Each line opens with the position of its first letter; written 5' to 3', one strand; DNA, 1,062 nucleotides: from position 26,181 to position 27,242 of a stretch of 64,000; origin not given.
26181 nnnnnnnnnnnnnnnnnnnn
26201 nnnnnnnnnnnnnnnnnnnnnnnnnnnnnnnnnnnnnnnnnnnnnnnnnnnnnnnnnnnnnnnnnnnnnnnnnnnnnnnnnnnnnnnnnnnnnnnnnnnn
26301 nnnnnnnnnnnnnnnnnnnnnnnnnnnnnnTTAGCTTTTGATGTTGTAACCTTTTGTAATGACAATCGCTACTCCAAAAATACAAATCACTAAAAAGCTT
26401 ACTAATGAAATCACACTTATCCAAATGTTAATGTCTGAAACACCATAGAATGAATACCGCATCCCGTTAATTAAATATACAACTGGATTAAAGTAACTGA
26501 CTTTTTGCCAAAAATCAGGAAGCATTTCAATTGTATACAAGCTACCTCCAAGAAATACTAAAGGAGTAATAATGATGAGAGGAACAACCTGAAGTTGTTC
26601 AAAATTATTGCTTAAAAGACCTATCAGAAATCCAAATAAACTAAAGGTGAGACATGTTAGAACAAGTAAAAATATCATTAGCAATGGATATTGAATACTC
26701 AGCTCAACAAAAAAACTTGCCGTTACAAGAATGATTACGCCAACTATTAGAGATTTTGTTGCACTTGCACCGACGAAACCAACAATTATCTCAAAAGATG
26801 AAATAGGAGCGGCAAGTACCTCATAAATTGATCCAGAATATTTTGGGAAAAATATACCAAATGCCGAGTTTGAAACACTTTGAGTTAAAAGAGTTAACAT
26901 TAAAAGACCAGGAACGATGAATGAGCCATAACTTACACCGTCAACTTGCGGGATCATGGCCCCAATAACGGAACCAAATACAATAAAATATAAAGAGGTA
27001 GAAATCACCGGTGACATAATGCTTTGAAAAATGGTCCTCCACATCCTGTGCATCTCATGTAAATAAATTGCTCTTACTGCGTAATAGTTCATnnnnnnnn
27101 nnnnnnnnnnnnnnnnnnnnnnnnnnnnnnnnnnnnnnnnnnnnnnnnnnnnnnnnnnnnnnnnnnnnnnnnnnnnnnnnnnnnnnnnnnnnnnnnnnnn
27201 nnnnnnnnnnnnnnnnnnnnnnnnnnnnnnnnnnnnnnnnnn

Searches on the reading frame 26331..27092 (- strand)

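Call 68: search_protein_families(library=ncbifam, proteins=[window:26331-27092:-], max_evalue=1e-10)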
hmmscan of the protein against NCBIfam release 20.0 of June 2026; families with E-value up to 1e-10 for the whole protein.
window:26331-27092:- (253 aa): 3 families
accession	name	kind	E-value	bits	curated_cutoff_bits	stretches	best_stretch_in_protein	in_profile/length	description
NF011648.0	PRK15066.1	subfamily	6.6e-68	229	225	1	3-252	7-256/257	ABC transporter permease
TIGR01247.1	drrB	subfamily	1.5e-25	90.2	223.05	1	13-239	2-230/236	daunorubicin resistance ABC transporter membrane protein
TIGR01291.1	nodJ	subfamily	5.6e-20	72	206.65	1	17-245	18-247/253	ABC-2 type transporter, NodJ family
